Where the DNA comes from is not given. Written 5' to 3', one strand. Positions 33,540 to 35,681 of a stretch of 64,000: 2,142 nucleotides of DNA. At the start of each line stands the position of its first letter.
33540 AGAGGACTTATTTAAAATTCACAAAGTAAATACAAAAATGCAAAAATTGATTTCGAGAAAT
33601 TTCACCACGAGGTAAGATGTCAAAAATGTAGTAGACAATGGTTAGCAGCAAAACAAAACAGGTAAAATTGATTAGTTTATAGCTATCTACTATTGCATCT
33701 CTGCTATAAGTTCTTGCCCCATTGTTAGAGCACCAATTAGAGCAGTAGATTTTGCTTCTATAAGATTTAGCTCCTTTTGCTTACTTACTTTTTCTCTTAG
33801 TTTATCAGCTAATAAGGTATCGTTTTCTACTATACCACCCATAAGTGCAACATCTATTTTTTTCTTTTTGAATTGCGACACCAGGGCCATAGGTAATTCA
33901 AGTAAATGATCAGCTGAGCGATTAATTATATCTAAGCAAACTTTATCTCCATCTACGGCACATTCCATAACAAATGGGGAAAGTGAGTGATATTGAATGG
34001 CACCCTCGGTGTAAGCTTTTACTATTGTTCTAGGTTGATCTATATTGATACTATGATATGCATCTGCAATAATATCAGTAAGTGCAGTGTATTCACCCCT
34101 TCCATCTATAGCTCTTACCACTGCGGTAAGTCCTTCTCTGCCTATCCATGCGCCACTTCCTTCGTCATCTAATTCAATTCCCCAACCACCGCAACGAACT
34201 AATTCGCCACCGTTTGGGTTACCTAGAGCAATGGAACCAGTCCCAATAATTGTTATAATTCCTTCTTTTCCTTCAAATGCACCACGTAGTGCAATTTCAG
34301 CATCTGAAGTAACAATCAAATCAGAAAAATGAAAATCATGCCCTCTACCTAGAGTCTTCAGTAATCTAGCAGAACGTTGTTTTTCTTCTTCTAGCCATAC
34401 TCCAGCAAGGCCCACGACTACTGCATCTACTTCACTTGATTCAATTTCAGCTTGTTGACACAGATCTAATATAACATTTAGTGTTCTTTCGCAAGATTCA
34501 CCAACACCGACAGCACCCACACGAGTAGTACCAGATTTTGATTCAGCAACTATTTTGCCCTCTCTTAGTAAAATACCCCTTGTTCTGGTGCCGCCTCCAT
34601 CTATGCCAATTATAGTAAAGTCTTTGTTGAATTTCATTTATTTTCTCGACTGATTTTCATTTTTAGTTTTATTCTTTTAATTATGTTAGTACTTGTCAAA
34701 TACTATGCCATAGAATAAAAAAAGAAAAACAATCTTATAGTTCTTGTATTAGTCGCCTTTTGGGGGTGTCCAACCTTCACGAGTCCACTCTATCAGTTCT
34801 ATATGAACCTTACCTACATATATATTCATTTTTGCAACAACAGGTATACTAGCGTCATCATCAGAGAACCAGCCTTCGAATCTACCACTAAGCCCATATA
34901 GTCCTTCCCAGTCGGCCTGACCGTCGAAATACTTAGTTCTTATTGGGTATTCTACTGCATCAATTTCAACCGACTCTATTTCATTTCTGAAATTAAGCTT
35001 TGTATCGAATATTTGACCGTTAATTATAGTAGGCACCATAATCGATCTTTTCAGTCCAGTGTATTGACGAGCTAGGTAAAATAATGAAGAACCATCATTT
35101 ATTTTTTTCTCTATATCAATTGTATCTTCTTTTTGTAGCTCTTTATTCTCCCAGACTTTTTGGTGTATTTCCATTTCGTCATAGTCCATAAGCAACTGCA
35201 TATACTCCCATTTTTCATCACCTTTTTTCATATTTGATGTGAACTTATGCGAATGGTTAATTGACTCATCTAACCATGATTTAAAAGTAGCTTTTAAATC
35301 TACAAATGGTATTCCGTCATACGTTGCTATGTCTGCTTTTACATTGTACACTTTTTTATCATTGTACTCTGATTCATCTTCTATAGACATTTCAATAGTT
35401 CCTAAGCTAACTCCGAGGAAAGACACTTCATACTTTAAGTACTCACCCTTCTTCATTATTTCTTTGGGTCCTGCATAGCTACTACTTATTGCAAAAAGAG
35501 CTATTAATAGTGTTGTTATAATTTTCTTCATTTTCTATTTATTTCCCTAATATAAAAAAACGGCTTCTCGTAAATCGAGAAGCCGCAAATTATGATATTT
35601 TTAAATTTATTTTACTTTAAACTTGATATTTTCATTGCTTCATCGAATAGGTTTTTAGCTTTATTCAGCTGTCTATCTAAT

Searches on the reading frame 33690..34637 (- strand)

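Call 59: search_protein_families(library=pfam, proteins=[window:33690-34637:-], max_evalue=0.0001)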
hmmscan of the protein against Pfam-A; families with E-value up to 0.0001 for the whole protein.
window:33690-34637:- (315 aa): 1 family
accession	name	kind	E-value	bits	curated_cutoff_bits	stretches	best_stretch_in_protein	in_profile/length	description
PF01869.26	BcrAD_BadFG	-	2.9e-35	122.5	31.5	1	10-305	1-269/271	BadF/BadG/BcrA/BcrD ATPase family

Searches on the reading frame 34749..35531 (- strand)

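Call 59: search_protein_families(library=pfam, proteins=[window:34749-35531:-], max_evalue=0.0001)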
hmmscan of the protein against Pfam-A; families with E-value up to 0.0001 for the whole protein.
window:34749-35531:- (260 aa): 1 family
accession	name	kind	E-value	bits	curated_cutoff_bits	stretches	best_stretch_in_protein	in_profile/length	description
PF11306.15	DUF3108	-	1.5e-12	48.2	26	1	33-246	1-208/209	Protein of unknown function (DUF3108)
